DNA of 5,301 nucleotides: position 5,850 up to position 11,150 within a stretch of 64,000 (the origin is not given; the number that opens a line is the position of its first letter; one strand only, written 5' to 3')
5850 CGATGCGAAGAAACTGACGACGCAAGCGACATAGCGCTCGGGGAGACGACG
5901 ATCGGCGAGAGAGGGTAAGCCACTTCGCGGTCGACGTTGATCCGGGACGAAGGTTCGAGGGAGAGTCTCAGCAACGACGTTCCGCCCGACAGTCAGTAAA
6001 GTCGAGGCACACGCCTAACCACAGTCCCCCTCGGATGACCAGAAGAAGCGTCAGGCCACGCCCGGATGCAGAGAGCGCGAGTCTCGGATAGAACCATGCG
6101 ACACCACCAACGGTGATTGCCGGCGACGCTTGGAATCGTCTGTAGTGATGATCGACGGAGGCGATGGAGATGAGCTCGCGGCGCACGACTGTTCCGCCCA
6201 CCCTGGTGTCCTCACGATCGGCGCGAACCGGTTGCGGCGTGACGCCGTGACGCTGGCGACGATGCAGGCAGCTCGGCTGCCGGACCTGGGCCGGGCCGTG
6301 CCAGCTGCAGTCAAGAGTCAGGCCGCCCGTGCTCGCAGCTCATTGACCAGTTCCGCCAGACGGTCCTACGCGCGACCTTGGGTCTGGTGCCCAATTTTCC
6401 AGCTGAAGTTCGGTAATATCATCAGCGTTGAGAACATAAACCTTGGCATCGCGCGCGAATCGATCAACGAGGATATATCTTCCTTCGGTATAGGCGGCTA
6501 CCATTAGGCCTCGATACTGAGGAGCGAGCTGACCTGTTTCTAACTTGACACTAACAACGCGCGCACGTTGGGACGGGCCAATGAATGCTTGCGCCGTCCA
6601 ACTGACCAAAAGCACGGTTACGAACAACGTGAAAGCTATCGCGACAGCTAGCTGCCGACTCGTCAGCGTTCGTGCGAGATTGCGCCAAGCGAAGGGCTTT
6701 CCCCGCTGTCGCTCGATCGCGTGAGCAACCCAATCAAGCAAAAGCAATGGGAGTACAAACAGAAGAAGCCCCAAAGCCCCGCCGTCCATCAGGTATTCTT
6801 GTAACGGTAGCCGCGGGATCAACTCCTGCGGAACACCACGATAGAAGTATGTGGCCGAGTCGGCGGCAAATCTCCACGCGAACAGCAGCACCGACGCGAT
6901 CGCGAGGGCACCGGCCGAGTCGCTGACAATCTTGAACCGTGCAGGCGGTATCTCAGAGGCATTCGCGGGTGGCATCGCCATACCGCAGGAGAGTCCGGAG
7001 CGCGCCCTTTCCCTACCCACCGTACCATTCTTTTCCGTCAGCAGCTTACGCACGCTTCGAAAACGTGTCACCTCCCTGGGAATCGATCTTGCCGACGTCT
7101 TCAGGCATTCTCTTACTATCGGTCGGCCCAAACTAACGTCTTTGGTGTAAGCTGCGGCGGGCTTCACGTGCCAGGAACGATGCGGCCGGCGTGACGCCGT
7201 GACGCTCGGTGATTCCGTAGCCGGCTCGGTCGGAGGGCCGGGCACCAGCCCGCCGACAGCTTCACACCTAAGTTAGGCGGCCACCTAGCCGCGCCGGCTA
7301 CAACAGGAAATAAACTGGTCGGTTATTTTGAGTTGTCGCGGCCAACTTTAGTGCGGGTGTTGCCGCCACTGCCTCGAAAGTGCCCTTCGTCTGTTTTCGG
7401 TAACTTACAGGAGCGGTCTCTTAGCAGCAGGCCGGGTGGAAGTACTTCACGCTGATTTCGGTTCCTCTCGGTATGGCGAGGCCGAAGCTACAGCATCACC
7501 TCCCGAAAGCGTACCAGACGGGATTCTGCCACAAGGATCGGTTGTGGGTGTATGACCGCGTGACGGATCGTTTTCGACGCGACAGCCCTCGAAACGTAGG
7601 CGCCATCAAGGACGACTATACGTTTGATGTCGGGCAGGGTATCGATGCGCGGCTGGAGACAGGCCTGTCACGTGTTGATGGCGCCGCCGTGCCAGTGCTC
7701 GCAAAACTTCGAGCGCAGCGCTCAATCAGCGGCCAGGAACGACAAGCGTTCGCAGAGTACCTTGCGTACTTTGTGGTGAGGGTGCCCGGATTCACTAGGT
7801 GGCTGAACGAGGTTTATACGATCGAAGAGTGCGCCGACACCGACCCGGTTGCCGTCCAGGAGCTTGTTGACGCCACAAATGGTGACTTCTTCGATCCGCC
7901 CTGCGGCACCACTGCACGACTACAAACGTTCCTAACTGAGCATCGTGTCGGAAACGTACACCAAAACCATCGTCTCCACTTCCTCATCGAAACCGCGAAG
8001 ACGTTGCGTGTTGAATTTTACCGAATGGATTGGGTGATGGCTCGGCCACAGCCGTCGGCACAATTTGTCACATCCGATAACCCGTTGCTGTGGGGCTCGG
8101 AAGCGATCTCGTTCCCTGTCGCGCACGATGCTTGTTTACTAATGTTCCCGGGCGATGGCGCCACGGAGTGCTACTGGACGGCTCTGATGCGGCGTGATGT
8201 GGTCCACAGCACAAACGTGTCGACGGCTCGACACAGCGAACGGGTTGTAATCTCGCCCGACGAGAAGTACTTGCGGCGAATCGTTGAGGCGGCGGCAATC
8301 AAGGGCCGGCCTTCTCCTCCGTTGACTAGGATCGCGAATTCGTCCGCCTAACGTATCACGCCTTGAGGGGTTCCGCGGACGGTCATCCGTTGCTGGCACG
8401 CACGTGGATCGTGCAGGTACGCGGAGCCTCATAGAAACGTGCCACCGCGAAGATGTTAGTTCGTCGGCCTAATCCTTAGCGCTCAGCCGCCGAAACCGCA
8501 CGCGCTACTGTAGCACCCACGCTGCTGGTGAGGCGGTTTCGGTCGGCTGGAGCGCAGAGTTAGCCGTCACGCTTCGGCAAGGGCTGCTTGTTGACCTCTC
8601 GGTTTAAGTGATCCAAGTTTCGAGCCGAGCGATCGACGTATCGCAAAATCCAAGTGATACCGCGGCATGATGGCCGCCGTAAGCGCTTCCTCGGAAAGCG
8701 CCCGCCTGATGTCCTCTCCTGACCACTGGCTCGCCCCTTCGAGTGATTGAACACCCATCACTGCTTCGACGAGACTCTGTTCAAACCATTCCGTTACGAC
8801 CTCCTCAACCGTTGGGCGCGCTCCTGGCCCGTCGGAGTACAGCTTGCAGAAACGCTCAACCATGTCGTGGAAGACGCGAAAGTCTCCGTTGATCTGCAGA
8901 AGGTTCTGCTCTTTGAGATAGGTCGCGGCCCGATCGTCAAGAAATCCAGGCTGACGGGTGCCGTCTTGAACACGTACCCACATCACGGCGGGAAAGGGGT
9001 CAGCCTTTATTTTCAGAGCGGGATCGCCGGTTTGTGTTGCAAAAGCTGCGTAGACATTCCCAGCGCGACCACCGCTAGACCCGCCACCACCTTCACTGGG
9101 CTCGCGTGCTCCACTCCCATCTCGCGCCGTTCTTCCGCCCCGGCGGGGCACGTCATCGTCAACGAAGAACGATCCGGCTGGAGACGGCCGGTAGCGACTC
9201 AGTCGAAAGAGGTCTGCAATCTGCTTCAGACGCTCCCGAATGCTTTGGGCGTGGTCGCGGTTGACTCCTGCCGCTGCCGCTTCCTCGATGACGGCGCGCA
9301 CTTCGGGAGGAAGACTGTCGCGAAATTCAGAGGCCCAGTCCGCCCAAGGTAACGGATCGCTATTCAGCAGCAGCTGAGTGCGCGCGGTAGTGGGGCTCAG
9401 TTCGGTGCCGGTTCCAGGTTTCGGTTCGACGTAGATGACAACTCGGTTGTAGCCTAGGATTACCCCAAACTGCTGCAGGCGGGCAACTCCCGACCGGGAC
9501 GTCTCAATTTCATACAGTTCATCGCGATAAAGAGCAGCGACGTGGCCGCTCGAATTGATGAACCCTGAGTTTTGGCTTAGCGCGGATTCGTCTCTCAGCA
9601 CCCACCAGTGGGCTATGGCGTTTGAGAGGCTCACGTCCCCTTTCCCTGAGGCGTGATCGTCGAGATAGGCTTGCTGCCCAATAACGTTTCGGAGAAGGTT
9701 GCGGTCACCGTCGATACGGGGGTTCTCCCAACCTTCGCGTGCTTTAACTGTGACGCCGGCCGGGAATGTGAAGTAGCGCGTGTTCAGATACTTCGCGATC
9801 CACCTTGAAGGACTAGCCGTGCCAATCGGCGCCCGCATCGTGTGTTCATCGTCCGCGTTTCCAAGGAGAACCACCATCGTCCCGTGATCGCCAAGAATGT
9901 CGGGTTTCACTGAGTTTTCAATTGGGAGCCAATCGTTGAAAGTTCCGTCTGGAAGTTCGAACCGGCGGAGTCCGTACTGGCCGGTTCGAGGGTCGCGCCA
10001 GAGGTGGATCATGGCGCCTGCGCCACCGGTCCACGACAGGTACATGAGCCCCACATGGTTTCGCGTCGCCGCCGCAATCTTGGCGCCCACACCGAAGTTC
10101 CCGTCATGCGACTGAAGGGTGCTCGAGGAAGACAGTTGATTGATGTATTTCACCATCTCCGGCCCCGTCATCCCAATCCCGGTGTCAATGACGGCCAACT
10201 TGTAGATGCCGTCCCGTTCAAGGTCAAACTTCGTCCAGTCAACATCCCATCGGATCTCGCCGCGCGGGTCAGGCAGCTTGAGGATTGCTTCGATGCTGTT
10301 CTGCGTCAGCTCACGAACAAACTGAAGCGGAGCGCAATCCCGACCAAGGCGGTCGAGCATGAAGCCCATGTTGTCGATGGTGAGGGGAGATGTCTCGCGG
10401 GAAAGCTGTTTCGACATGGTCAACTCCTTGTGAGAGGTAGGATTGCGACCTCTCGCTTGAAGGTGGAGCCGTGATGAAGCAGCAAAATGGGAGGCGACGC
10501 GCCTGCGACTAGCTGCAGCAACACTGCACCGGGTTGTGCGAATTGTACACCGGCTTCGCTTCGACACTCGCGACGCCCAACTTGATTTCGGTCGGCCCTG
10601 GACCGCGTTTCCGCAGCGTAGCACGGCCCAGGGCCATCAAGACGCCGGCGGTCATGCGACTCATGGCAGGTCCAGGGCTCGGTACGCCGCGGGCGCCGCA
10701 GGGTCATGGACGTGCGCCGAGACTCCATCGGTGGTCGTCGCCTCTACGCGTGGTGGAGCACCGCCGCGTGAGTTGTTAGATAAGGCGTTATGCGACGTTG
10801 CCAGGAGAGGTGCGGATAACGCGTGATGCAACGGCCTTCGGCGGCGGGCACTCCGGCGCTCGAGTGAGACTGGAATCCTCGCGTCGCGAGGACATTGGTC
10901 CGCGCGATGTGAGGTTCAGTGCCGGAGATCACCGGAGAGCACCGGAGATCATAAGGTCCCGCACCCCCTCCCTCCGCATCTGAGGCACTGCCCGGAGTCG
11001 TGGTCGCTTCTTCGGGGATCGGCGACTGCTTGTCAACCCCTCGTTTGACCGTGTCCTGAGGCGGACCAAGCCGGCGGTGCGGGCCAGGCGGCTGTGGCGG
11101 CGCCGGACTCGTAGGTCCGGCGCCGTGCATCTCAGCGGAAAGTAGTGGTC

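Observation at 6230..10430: Lower-GC islet carrying a DUF4238 protein, a 616-aa GHKL/MORC-like ATPase and a membrane protein inside a TA/IS-rich neighbourhood: candidate uncharacterised defence module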

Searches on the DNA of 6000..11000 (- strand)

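Call 53: search_rna_families(source=window, start=6000, end=11000, threshold=evalue, max_evalue=1)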
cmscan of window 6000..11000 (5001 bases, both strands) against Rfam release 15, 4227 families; matches with E-value up to 1: 0.
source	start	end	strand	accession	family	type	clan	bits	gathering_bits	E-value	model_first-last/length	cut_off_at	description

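Call 65: build_rna_model(alignment_id=A5, structure=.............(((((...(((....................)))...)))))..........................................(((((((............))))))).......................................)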
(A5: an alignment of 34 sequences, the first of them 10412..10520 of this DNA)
Model R1 built from alignment A5 (34 sequences, 162 columns); structure: as given.
model positions 119; base pairs 15; branch points 1; effective number of sequences 34; information 0.525 bits per position. Calibrated on 0.2 Mb of random sequence (short: E-values are rough).
structure used (alignment columns):
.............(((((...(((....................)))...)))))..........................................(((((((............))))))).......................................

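Call 66: search_with_rna_model(model_id=R1, sources=[window, L002, L004, L007, L008, L009, L011, L012, L014, L015, L016, L017, L018, L019, L020, L021, L022, L023, L024, L025, L026, L027, L028, L029, L030, L031, L032, L033, L034, L035, L036, L037, L038, L039, L040, L041, L042, L043, L044, L045, L046, L047, L048, L049, L050, L051, L052, L053, L054, L055, L056, L057, L058, L059, L060, L061, L062, L063, L064, L065, L066, L067, L068, L069, L070, L071, L072, L073, L074, L075, L076, L077, L078, L079, L080, L081, L082, L083, L084, L085, L086, L087, L088, L089, L090], max_evalue=0.01, make_alignment=true)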
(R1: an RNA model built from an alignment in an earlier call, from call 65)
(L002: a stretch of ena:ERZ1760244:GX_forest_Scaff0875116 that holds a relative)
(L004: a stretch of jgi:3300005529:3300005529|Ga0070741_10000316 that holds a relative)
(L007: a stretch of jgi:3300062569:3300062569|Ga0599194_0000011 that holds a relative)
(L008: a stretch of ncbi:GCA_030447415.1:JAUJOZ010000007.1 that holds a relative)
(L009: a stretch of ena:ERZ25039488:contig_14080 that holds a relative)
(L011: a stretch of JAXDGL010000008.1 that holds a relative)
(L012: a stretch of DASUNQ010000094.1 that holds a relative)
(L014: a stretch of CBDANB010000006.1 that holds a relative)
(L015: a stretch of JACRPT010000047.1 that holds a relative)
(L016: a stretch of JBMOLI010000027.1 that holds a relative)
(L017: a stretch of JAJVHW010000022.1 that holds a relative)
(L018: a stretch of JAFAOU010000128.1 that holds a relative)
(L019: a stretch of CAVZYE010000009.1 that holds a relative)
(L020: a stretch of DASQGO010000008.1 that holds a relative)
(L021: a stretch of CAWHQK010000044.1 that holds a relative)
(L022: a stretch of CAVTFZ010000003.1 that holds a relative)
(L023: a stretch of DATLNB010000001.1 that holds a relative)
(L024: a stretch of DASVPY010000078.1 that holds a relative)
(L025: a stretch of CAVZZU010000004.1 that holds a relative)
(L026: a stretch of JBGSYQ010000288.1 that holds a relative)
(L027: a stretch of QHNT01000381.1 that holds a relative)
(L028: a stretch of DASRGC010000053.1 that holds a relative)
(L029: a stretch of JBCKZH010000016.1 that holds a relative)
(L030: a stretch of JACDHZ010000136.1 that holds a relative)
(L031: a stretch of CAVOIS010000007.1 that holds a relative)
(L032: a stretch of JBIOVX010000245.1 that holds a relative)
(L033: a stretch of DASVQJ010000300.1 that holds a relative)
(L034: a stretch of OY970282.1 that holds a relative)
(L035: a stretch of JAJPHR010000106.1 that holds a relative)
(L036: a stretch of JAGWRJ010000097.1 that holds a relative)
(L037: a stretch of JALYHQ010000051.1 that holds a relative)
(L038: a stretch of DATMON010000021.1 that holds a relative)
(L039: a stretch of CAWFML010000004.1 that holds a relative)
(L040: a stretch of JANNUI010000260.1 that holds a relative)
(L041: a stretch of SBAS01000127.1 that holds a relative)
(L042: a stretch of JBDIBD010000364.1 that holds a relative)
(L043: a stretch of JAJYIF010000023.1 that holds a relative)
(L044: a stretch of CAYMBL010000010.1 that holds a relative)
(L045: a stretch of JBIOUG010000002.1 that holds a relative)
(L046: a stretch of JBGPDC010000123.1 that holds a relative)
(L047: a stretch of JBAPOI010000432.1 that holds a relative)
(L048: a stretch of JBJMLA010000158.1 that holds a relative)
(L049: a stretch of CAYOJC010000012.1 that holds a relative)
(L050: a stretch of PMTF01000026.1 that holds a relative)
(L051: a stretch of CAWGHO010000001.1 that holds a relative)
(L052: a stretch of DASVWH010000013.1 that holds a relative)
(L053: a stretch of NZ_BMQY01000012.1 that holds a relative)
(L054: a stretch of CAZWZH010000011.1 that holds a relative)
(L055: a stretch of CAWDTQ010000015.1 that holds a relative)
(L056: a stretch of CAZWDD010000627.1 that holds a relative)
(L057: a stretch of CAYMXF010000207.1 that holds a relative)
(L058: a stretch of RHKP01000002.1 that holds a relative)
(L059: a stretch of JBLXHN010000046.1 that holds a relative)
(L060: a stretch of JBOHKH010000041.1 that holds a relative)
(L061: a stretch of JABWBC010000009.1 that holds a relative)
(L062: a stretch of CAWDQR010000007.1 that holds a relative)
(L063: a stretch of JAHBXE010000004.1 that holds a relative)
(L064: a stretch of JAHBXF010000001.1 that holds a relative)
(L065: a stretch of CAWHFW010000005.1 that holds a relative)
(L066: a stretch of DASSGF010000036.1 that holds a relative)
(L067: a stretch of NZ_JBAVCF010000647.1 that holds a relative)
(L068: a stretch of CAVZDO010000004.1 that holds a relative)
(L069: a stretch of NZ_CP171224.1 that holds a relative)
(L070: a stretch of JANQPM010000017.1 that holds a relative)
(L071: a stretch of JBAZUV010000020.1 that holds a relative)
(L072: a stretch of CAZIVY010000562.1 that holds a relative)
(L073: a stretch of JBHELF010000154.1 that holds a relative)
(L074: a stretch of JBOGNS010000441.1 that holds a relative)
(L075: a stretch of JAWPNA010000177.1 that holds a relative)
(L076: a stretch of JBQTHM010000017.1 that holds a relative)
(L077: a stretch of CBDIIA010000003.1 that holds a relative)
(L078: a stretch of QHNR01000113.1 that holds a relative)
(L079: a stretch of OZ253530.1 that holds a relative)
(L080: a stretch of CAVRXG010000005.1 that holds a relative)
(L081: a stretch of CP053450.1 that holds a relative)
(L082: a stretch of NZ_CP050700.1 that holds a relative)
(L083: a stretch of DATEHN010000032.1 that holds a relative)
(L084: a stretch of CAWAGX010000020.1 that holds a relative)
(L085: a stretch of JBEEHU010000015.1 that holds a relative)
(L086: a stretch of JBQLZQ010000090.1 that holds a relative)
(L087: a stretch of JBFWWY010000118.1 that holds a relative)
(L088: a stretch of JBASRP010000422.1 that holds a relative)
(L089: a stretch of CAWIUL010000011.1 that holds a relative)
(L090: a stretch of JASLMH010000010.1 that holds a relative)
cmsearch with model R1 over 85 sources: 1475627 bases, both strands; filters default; matches with E-value up to 0.01: 69.
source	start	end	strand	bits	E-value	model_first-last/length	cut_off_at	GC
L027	1237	1353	+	83.2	4.3e-17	1-119/119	no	0.54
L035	9862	9979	+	77.3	1.1e-15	1-119/119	no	0.5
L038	9863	9979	+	74.2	6.1e-15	1-119/119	no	0.51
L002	7898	8012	+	68.5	1.4e-13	1-119/119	no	0.59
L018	607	723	+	65.8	6.2e-13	1-119/119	no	0.61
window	10406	10520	-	65.7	6.8e-13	1-119/119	no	0.57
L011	8631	8744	+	65.3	8.1e-13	1-119/119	no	0.55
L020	356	473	+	65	9.8e-13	1-119/119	no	0.56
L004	7897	8012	+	64.8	1.1e-12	1-119/119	no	0.54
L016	9878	9994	+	63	2.9e-12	1-119/119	no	0.64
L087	5984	6103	+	62.8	3.4e-12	1-119/119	no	0.52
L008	7892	8012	+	62.3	4.3e-12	1-119/119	no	0.64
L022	9857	9976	+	61.8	5.7e-12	1-119/119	no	0.66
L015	9859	9979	+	61.7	6e-12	1-119/119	no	0.67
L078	9864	9979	+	61.5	6.8e-12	1-119/119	no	0.48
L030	3546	3657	+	60.6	1.1e-11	1-119/119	no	0.51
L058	9854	9985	+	59.9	1.6e-11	1-119/119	no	0.67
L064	9854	9985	+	59.1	2.5e-11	1-119/119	no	0.65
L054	2354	2472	+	58.9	2.9e-11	1-119/119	no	0.62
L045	9852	9970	+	58.3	4e-11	1-119/119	no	0.66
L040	4141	4255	+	57.8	5.1e-11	1-119/119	no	0.35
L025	1595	1717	+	56.7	9.5e-11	1-119/119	no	0.48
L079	9856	9976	+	56.6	1e-10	1-119/119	no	0.54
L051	9896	10012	+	56.6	1e-10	1-119/119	no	0.68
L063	9854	9985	+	55.8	1.5e-10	1-119/119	no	0.65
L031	9862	9985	+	53.9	4.5e-10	1-119/119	no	0.56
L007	7895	8012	+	53.4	5.7e-10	1-119/119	no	0.61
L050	9860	9982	+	52.9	7.5e-10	1-119/119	no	0.59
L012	9878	9994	+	52.8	8.2e-10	1-119/119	no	0.67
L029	9855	9970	+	52.2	1.1e-09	1-119/119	no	0.62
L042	506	626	+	50.1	3.7e-09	1-119/119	no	0.64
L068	9862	9976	+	48.5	8.6e-09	1-119/119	no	0.28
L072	9854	9973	+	47.9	1.2e-08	1-119/119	no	0.53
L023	9868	9976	+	47.6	1.5e-08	1-119/119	no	0.5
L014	9878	9991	+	46.9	2e-08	1-119/119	no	0.57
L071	9853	9970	+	46.6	2.4e-08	1-119/119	no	0.52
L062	9861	9976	+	44.5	7.9e-08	1-119/119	no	0.63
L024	9863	9988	+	43.9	1.1e-07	1-119/119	no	0.57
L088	9863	9985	+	43.2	1.6e-07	1-119/119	no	0.68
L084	9871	9988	+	42.6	2.2e-07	1-119/119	no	0.67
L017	9875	9991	+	42.5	2.3e-07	1-119/119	no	0.71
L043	9855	9973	+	42.2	2.8e-07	1-119/119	no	0.47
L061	9855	9985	+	40.9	5.7e-07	1-119/119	no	0.63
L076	5981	6095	+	40.8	5.9e-07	1-119/119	no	0.57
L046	9870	9985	+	39.6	1.2e-06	1-119/119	no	0.56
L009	7884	8006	+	39.4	1.3e-06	1-119/119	no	0.66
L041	169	288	+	39.1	1.5e-06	1-119/119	no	0.48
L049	9874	9982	+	38.2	2.5e-06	1-119/119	no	0.55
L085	2263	2373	+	35.9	8.7e-06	1-119/119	no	0.51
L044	9881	10000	+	35.4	1.2e-05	1-119/119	no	0.64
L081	9893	10006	+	34.7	1.7e-05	1-119/119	no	0.61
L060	7570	7681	+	34.5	1.9e-05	1-119/119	no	0.65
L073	2323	2450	+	33.8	2.8e-05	1-119/119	no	0.62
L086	1742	1852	+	31.6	9.3e-05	1-119/119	no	0.5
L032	9893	10012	+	31.5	0.0001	1-119/119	no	0.57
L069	9876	9985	+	30.8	0.00015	1-119/119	no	0.55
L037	9889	10012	+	29.3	0.00033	1-119/119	no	0.51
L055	9895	10015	+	28.1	0.00067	1-119/119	no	0.58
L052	9887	10012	+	27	0.0012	1-119/119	no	0.53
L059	1461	1569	+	26.9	0.0013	1-119/119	no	0.51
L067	5051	5168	+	26.7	0.0014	1-119/119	no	0.61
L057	1116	1236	+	26.5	0.0015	1-119/119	no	0.59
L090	8375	8482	+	26.3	0.0017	1-119/119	no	0.56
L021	8597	8709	+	26.2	0.0018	1-119/119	no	0.5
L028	2133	2231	+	26.2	0.0019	1-119/119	no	0.47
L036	648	768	+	25.6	0.0026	1-119/119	no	0.55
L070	9849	9970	+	24.3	0.0054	1-119/119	no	0.42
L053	9869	9985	+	24.1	0.0061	1-119/119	no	0.68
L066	9876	10000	+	23.3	0.0092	1-119/119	no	0.69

Alignment A6: 69 matches aligned to the model, 185 columns, each read 5' to 3' on its own strand. Consensus structure (alignment columns), stored with it:
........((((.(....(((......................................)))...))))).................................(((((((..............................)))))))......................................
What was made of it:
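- Every hit sits immediately 5' of the ATPase start on its strand, and 35 hits were not in the seed (call 66).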

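Call 69: search_rna_families(source=L027, start=1000, end=1500, threshold=evalue, max_evalue=10)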
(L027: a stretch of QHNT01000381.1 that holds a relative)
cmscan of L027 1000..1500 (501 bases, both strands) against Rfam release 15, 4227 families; matches with E-value up to 10: 0.
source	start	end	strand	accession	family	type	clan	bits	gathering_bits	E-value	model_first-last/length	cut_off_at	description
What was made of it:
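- On Any Rfam 15 RNA family (leader): No match at E<=1 in window 6000-11000 (call 53), and none at E<=10 in L027 1000-1500 (call 69).
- Closest known: Autoregulatory mRNA operators with duplicated hairpins. Different: There is no sequence or structure match to any Rfam 15 family (calls 53, 69).
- No Rfam match (calls 53, 69).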

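Call 87: build_rna_model(alignment_id=A6)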
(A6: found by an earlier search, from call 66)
Model R2 built from alignment A6 (69 sequences, 185 columns); structure: stored with the alignment.
model positions 119; base pairs 15; branch points 1; effective number of sequences 69; information 0.53 bits per position. Calibrated on 0.2 Mb of random sequence (short: E-values are rough).
structure used (alignment columns):
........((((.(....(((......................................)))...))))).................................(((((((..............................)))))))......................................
